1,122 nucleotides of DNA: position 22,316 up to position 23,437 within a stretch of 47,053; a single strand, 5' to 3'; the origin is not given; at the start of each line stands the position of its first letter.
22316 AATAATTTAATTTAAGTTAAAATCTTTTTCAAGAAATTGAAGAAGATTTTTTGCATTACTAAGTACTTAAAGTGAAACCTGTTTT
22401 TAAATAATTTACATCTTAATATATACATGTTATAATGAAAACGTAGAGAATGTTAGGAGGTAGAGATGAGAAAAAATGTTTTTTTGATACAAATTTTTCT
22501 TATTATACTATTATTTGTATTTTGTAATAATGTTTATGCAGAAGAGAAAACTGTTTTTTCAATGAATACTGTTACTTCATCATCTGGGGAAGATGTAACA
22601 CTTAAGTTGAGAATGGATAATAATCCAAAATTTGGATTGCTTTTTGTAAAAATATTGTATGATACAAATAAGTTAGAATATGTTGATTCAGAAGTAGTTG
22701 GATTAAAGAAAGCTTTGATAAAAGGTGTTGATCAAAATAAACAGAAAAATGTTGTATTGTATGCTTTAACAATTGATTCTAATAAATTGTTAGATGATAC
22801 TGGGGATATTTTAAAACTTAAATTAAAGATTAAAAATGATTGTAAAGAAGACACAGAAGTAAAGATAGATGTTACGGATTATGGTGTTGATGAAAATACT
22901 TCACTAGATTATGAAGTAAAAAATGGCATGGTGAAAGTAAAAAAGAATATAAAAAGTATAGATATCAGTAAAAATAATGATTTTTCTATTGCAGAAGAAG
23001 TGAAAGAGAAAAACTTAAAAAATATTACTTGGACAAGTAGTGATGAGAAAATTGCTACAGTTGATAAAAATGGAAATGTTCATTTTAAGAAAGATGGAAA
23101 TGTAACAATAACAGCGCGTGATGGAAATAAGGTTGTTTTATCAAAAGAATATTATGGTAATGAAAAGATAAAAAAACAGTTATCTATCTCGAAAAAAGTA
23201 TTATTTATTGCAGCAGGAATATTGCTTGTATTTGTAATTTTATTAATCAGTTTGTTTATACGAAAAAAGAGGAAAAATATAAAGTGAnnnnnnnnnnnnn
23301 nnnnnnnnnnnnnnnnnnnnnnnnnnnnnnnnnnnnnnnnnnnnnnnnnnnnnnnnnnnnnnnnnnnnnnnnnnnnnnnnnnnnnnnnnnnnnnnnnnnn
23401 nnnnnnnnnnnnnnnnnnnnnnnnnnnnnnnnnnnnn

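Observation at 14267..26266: ICE-borne, apparently non-cellulolytic cohesin-dockerin surface-assembly kit with its own sortase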

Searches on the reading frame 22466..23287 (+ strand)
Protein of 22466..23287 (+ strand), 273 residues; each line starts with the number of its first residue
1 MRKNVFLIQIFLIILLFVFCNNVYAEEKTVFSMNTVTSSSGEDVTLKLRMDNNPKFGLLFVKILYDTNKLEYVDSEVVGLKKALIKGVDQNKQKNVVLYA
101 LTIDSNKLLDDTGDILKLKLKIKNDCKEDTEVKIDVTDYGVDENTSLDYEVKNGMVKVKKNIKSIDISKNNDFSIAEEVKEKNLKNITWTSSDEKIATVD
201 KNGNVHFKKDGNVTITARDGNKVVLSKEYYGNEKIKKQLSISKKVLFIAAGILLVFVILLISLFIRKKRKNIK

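Call 3: search_protein_families(library=pfam, proteins=[window:22466-23287:+], max_evalue=0.01)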
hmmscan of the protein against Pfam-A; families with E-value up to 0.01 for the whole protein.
window:22466-23287:+ (273 aa): 3 families
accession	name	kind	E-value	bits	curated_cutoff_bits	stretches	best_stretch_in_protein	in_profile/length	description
PF02368.24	Big_2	-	1.6e-11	44.4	22.8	1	155-221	4-70/79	Bacterial Ig-like domain (group 2)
PF00963.24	Cohesin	-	3.4e-11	43.9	24.1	1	32-158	4-139/139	Cohesin domain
PF19417.4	RnlA_toxin_N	-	0.00068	20.3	24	1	168-229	21-78/82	RNase LS, bacterial toxin N-terminal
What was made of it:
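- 22466..23287 (+): p5, 273 aa: signal peptide, cohesin (aa 32-158), Big_2 (aa 155-221), C-terminal TM helix and a basic tail. A membrane-anchored cohesin. Pfam Cohesin 3.4e-11 and Big_2 1.6e-11 (call 3).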

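Call 8: search_solved_structures(query=window:22466-23287:+, max_evalue=1, show_alignments=2)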
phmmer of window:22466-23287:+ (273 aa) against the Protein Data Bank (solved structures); distinct sequences matched with E-value up to 1: 5.
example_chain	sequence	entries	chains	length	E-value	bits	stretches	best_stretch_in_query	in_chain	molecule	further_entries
7z47_G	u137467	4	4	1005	0.018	17.7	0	165-225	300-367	Surface protein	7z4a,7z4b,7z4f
7quz_AAA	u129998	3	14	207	0.069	15.8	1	177-224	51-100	Beta-1,3-glucanase bglH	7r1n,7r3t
2zwk_A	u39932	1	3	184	0.23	14.1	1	187-227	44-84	Intimin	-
2zqk_A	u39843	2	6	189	0.24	14.1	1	187-227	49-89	Intimin | Intimin adherence protein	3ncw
3ncx_A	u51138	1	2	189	0.24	14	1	187-227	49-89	Intimin adherence protein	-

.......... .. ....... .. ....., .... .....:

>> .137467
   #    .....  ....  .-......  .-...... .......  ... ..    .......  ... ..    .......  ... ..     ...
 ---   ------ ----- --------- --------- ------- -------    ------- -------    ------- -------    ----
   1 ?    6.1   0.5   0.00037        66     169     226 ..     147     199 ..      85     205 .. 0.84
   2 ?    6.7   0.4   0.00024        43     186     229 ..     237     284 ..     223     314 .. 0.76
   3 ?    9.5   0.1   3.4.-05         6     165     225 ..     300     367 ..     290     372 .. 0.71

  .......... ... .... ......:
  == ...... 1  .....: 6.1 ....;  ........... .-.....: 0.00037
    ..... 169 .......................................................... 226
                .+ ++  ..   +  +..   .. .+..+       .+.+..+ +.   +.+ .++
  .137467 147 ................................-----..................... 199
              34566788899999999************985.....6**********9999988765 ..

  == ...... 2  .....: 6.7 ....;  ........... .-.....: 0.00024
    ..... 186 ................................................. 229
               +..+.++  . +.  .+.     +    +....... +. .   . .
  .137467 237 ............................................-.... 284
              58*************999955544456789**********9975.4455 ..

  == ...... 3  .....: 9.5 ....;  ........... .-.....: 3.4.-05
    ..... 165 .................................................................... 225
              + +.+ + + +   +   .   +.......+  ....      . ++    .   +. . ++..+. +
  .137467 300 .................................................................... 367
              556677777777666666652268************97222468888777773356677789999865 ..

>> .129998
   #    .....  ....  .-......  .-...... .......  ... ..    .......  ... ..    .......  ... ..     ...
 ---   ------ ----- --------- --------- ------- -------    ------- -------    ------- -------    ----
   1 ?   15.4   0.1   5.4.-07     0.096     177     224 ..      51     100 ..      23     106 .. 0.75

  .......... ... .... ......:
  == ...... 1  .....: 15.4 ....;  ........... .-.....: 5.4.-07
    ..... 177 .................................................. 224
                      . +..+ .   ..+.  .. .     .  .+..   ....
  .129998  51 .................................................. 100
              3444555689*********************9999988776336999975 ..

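Call 10: find_homologous_proteins(query=window:22466-23287:+)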
Query window:22466-23287:+ (273 aa): 30 proteins with E <= 0.001 among 2702 candidates.
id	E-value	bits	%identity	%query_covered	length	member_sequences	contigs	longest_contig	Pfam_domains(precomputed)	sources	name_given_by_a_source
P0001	1.3e-161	554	98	100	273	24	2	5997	PF00963.25,PF02368.25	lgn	-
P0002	9.5e-64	233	50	83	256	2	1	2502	PF00963.25,PF02368.25,PF26918.1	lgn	-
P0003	5.4e-56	208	48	83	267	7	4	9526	PF00963.25,PF02368.25,PF26918.1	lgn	-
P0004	8.1e-55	204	45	84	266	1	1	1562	PF00963.25,PF02368.25,PF26918.1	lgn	-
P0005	3.4e-54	202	44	86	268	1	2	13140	PF00963.25,PF02368.25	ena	-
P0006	5.2e-54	201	46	83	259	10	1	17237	PF26182.1,PF00963.25,PF02368.25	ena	-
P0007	1.8e-53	200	44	80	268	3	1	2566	PF00963.25,PF02368.25,PF26918.1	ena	-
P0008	3.7e-53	199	44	86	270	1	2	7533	PF21764.4,PF00963.25,PF02368.25,PF26918.1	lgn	-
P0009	7.4e-53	198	42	86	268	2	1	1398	PF21764.4,PF00963.25,PF02368.25,PF26918.1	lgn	-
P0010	8.3e-52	194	44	86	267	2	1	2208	PF00963.25,PF02368.25,PF26918.1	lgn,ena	-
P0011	7.3e-50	188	45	80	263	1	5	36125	PF26182.1,PF00963.25,PF02368.25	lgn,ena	-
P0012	5.1e-49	185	41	84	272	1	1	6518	PF00963.25,PF02368.25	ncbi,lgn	-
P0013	6.1e-32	129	35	92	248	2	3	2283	PF00963.25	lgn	-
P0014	1.7e-24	105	40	59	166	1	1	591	PF02368.25,PF26918.1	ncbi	-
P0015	1.8e-22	98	33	93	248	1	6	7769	PF21764.4,PF26182.1,PF02368.25,PF26918.1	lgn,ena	-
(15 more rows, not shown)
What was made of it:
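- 22466..23287 (+): The family comprises about 15 clusters (call 10).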

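Call 12: find_encoding_contigs(protein=P0011, flank=10000, max_places=3)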
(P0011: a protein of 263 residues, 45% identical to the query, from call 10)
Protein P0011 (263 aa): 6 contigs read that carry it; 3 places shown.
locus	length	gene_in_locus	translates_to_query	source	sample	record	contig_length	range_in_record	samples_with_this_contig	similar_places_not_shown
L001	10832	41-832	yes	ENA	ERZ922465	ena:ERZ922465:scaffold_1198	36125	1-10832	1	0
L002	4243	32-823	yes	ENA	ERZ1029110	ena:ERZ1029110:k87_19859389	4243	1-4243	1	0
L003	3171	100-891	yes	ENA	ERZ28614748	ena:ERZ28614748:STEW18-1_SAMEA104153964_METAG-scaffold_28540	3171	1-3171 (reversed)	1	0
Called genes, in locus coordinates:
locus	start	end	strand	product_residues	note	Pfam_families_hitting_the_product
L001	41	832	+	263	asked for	PF00963:Cohesin, PF02368:Big_2, PF26182:Ig_NUP210_5th (weak)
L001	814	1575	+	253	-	PF04203:Sortase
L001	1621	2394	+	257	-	PF04542:Sigma70_r2, PF04539:Sigma70_r3 (weak), PF04545:Sigma70_r4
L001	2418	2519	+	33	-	PF05239:PRC (weak)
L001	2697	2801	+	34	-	-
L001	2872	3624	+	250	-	-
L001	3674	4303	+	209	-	PF01351:RNase_HII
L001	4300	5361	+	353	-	PF04188:Mannosyl_trans2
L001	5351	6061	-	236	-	PF13489:Methyltransf_23, PF13847:Methyltransf_31 (faint), PF08241:Methyltransf_11, PF08242:Methyltransf_12 (faint)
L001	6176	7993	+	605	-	PF00009:GTP_EFTU, PF01926:MMR_HSR1 (weak), PF03144:GTP_EFTU_D2, PF22042:EF-G_D2, PF14492:EFG_III (weak), PF00679:EFG_C, PF21018:BipA_C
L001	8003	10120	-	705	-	PF13191:AAA_16 (weak), PF23569:NBD_SMAX1 (weak), PF00004:AAA, PF17871:AAA_lid_9, PF00004:AAA, PF07724:AAA_2, PF07728:AAA_5, PF10431:ClpB_D2-small, +5 more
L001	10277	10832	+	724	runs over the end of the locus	PF17764:PriA_3primeBD, PF00270:DEAD, PF04851:ResIII, PF18319:Zn_ribbon_PriA, PF00271:Helicase_C, PF18074:PriA_C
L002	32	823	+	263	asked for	PF00963:Cohesin, PF02368:Big_2, PF26182:Ig_NUP210_5th (weak)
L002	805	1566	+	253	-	PF04203:Sortase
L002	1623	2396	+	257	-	PF04542:Sigma70_r2, PF04539:Sigma70_r3 (weak), PF04545:Sigma70_r4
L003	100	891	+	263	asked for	PF00963:Cohesin, PF02368:Big_2, PF26182:Ig_NUP210_5th (weak)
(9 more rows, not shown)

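Call 13: find_encoding_contigs(protein=P0006, flank=10000, max_places=3)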
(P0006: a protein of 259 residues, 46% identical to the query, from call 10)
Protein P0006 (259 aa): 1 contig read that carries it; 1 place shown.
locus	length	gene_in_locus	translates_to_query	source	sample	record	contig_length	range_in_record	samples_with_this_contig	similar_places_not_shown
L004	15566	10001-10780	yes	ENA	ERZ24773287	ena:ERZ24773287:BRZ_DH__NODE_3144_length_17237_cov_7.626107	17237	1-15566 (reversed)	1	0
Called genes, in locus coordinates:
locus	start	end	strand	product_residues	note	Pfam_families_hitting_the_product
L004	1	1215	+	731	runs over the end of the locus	PF02368:Big_2, PF26182:Ig_NUP210_5th (faint), PF26918:Ig_Eae (faint), PF02368:Big_2 (weak)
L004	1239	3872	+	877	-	PF13306:LRR_5, PF02368:Big_2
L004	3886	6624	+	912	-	PF02368:Big_2, PF22359:Big-like (faint), PF26182:Ig_NUP210_5th (faint), PF26918:Ig_Eae, PF02368:Big_2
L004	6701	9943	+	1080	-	PF21764:Invasin_D4 (faint), PF26182:Ig_NUP210_5th (faint), PF02368:Big_2, PF22359:Big-like (weak), PF02368:Big_2, PF26918:Ig_Eae (weak), PF02368:Big_2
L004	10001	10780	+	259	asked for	PF00963:Cohesin, PF02368:Big_2, PF26182:Ig_NUP210_5th (weak)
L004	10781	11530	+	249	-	PF04203:Sortase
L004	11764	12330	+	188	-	-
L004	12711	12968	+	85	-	PF12844:HTH_19, PF01381:HTH_3, PF13443:HTH_26 (weak)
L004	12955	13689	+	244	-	PF01555:N6_N4_Mtase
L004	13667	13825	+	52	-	-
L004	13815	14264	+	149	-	PF24692:DUF7659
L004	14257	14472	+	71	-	-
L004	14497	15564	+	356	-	?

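Call 19: find_related_loci(query=A2, collection=genome_contigs, flank=10000)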
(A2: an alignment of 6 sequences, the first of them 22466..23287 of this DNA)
Query A2 (273 aa) in genome_contigs; peptide patterns used: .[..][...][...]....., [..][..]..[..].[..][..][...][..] (x = any residue, [..] = any of these).
332 stretches matched a pattern; 1 encode a relative of the query (tblastn E <= 1e-3); 1 distinct loci.
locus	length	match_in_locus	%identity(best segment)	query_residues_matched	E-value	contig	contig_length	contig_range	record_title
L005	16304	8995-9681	48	10-236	8e-61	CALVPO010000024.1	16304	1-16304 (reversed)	MAG: uncultured Bacilli bacterium isolate BRZ_MK__bin36 genome assembly, contig: BRZ_MK__NODE_2627_length_16304_cov_5.29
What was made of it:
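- Tried and rejected: A 6-sequence alignment found only one locus in 185,579 species genomes (L005, \"uncultured Bacilli bacterium\"; call 19).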

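Call 23: search_protein_families(library=ncbifam, proteins=[window:22466-23287:+], max_evalue=0.01)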
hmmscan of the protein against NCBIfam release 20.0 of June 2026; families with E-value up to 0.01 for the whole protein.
window:22466-23287:+ (273 aa): 1 family
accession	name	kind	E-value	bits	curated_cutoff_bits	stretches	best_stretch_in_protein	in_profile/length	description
NF053819.1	EF0750_LPXTG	subfamily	0.0068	16.9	47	0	1-30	1-32/105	EF2685/EF0750 family sortase-dependent surface protein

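Call 26: list_cluster_members(proteins=[P0012, P0014, P0001, P0005, P0011])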
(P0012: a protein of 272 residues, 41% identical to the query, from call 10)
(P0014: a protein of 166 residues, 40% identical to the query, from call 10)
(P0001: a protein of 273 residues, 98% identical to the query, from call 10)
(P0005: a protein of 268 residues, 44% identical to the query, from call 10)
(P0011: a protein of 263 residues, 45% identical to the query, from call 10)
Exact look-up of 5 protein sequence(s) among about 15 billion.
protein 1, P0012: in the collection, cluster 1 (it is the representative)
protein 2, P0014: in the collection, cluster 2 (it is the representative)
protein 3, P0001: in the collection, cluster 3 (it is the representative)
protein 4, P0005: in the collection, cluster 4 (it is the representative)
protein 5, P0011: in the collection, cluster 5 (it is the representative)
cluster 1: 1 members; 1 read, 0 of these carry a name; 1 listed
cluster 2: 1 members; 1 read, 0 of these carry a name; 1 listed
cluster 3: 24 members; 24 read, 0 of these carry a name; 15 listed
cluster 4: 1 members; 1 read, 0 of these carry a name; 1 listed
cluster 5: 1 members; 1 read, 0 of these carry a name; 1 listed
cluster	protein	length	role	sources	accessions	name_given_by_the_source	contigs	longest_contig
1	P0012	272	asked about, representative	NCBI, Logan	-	-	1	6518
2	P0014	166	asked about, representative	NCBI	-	-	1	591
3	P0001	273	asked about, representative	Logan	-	-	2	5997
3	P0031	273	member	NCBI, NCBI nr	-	-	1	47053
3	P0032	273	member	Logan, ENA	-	-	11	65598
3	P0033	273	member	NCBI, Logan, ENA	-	-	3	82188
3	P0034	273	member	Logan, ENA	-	-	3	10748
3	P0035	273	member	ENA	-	-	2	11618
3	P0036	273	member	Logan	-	-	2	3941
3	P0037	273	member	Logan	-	-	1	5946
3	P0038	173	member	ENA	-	-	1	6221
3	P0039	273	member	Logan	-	-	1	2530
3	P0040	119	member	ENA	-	-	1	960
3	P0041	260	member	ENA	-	-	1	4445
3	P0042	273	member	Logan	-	-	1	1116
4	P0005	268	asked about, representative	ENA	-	-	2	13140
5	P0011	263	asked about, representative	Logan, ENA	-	-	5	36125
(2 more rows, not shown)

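Call 27: find_encoding_contigs(protein=P0033, flank=10000, max_places=4)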
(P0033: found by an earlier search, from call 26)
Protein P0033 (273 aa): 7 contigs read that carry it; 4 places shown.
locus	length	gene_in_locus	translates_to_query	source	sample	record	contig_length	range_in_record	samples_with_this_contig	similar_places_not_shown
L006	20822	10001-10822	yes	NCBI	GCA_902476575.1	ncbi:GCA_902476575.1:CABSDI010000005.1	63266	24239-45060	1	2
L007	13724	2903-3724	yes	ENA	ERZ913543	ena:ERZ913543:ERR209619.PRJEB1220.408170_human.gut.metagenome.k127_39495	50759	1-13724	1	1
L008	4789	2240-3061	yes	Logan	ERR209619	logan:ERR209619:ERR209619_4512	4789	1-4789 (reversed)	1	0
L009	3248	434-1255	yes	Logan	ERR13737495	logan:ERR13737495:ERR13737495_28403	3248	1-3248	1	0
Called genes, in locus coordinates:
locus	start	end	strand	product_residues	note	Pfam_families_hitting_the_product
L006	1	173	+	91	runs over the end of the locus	PF00216:Bac_DNA_binding, PF18291:HU-HIG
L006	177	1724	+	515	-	PF01551:Peptidase_M23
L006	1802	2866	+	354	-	PF00404:Dockerin_1 (weak)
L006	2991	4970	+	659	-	PF02368:Big_2, PF26918:Ig_Eae (weak), PF00404:Dockerin_1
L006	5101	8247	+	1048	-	PF02368:Big_2, PF02368:Big_2, PF22359:Big-like, PF02368:Big_2, PF22359:Big-like (weak), PF02368:Big_2, PF22359:Big-like, PF02368:Big_2, +4 more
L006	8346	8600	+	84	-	-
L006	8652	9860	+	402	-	-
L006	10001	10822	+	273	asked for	PF00963:Cohesin, PF02368:Big_2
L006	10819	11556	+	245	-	PF04203:Sortase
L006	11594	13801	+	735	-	PF02368:Big_2, PF00404:Dockerin_1 (weak)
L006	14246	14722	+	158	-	PF08281:Sigma70_r4_2 (weak)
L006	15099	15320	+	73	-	-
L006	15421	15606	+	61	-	PF12728:HTH_17 (weak)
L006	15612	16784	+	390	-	PF00589:Phage_integrase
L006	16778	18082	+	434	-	PF14659:Phage_int_SAM_3, PF00589:Phage_integrase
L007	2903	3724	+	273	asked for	PF00963:Cohesin, PF02368:Big_2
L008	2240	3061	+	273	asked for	PF00963:Cohesin, PF02368:Big_2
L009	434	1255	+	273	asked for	PF00963:Cohesin, PF02368:Big_2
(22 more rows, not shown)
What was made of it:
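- The p5 cluster at 90% identity or more has 24 member sequences from several human-gut samples (calls 26, 27).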

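Call 28: find_encoding_contigs(protein=P0005, flank=10000, max_places=2)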
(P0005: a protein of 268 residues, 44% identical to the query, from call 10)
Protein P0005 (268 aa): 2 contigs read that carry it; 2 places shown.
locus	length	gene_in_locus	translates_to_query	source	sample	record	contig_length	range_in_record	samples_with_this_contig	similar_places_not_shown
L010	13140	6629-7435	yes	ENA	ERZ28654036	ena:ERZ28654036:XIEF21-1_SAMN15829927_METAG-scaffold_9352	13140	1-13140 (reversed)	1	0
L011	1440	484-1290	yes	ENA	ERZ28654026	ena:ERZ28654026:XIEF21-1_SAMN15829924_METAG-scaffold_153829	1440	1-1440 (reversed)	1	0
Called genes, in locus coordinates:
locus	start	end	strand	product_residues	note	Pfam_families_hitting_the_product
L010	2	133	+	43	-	?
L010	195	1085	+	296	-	-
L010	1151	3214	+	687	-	PF02368:Big_2 (faint)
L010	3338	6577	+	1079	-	PF02368:Big_2 (weak), PF02368:Big_2, PF26918:Ig_Eae, PF02368:Big_2, PF02368:Big_2, PF02368:Big_2, PF02368:Big_2, PF26918:Ig_Eae, +8 more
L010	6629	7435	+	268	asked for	PF00963:Cohesin, PF02368:Big_2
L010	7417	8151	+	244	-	PF04203:Sortase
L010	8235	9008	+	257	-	PF04542:Sigma70_r2, PF04539:Sigma70_r3 (faint), PF16509:KORA (weak), PF04545:Sigma70_r4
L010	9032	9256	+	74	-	PF05239:PRC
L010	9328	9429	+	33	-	-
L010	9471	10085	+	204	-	PF01351:RNase_HII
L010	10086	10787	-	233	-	PF13489:Methyltransf_23, PF13847:Methyltransf_31, PF08241:Methyltransf_11 (weak), PF08242:Methyltransf_12 (weak)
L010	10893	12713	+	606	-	PF00009:GTP_EFTU, PF01926:MMR_HSR1 (weak), PF03144:GTP_EFTU_D2, PF22042:EF-G_D2, PF00679:EFG_C, PF21018:BipA_C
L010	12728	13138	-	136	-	?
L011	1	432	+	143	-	?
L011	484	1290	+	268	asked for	PF00963:Cohesin, PF02368:Big_2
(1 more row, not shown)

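Call 35: search_protein_families(library=pfam, proteins=[L004:1239-3872:+, L004:3886-6624:+, L005:49-1152:+, L005:1167-3356:+, L005:6740-8962:+, L010:195-1085:+, L010:1151-3214:+, L004:11764-12330:+], max_evalue=0.01)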
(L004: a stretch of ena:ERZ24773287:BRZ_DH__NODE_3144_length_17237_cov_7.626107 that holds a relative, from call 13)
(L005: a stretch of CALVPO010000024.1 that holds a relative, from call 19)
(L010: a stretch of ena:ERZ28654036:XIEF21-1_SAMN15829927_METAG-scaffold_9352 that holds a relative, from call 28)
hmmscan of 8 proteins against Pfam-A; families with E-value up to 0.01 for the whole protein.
L004:1239-3872:+ (877 aa): 4 families
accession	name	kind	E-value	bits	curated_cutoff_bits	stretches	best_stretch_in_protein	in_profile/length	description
PF13306.12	LRR_5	-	2e-19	70.2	27.7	2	376-446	14-84/127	BspA type Leucine rich repeat region (6 copies)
PF02368.24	Big_2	-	3.4e-09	37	22.8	1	740-800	7-66/79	Bacterial Ig-like domain (group 2)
PF22359.2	Big-like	-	9.2e-05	23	27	1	770-813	3-46/48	Bacterial Ig-like domain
PF00404.24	Dockerin_1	-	0.00017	22.1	22.9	1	818-871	1-54/57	Dockerin type I domain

L004:3886-6624:+ (912 aa): 6 families
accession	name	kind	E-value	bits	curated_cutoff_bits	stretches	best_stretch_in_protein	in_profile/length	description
PF02368.24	Big_2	-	9.7e-39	131.6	22.8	4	687-750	2-66/79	Bacterial Ig-like domain (group 2)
PF22359.2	Big-like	-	1.9e-07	31.6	27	0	729-751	12-34/48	Bacterial Ig-like domain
PF00404.24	Dockerin_1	-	8.6e-05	23.1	22.9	1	853-906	1-54/57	Dockerin type I domain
PF21461.3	HL_N-beta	-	0.00063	19.9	27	1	803-843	13-52/57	Hyaluronate lyase, N-terminal beta-sheet domain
PF21764.3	Invasin_D4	-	0.0022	18.9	27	0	707-747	26-66/88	Invasin, domain 4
PF22067.2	Cep192_D3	-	0.0082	16.7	27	0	673-718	29-74/99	Cep192 domain 3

L005:49-1152:+ (367 aa): 2 families
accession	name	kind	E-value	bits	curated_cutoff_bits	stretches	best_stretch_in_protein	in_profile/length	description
PF02368.24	Big_2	-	1.9e-16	60.2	22.8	2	225-294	3-72/79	Bacterial Ig-like domain (group 2)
PF21461.3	HL_N-beta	-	0.0074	16.5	27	0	255-303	10-57/57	Hyaluronate lyase, N-terminal beta-sheet domain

L005:1167-3356:+ (729 aa): 8 families
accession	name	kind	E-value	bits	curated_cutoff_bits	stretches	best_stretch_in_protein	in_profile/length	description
PF02368.24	Big_2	-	5.3e-49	164.5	22.8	4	431-508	2-79/79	Bacterial Ig-like domain (group 2)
PF21764.3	Invasin_D4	-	5.9e-05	23.9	27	0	281-315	29-61/88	Invasin, domain 4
PF16383.10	DUF4992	-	0.00037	20.7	29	1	163-245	52-130/183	Domain of unknown function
PF14292.12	SusE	-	0.00053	20.6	25.2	1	155-227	12-84/106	SusE outer membrane protein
PF20578.4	aBig_2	-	0.0006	20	27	0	279-314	22-56/89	Atrophied bacterial Ig domain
PF00404.24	Dockerin_1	-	0.00062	20.4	22.9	1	669-720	1-52/57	Dockerin type I domain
PF25354.1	Ig_NUP210_16th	-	0.00096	19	27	0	595-649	6-60/72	NUP210-like, Ig-like domain 16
PF24421.1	Ig_J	-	0.0099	16.4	29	0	166-257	17-103/104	Tip attachment protein J, Ig-like domain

L005:6740-8962:+ (740 aa): 4 families
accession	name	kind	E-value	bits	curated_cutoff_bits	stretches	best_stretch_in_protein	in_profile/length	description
PF02368.24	Big_2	-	9.5e-16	58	22.8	1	595-668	5-78/79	Bacterial Ig-like domain (group 2)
PF22359.2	Big-like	-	0.00016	22.3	27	1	635-670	12-47/48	Bacterial Ig-like domain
PF00188.32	CAP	-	0.00095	20.4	21.1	1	342-451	3-104/117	Cysteine-rich secretory protein family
PF00404.24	Dockerin_1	-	0.0029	18.2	22.9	0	681-732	1-52/57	Dockerin type I domain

L010:195-1085:+ (296 aa): 2 families
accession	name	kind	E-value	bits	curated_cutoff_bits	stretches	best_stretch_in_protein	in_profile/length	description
PF00404.24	Dockerin_1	-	0.00035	21.1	22.9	1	239-281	1-44/57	Dockerin type I domain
PF07686.23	V-set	-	0.00089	19.9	26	1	192-219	71-93/109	Immunoglobulin V-set domain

L010:1151-3214:+ (687 aa): 4 families
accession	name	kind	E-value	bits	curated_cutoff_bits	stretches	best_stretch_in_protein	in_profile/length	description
PF02368.24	Big_2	-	1.1e-05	25.8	22.8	1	546-611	2-68/79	Bacterial Ig-like domain (group 2)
PF00404.24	Dockerin_1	-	0.00096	19.7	22.9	1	631-680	2-52/57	Dockerin type I domain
PF21461.3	HL_N-beta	-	0.0024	18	27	0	573-615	12-48/57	Hyaluronate lyase, N-terminal beta-sheet domain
PF07686.23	V-set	-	0.0026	18.4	26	0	499-527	70-97/109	Immunoglobulin V-set domain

L004:11764-12330:+ (188 aa): 1 family
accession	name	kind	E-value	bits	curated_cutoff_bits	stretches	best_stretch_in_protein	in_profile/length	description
PF14089.11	KbaA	-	0.0097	16.2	27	0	55-100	66-111/179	KinB-signalling pathway activation in sporulation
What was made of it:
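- On Cellulosome in the strict sense: No GH, PL, CE or CBM family in any of the seven proteins (Pfam and NCBIfam; calls 3, 23), nor in payloads of related loci (call 35).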
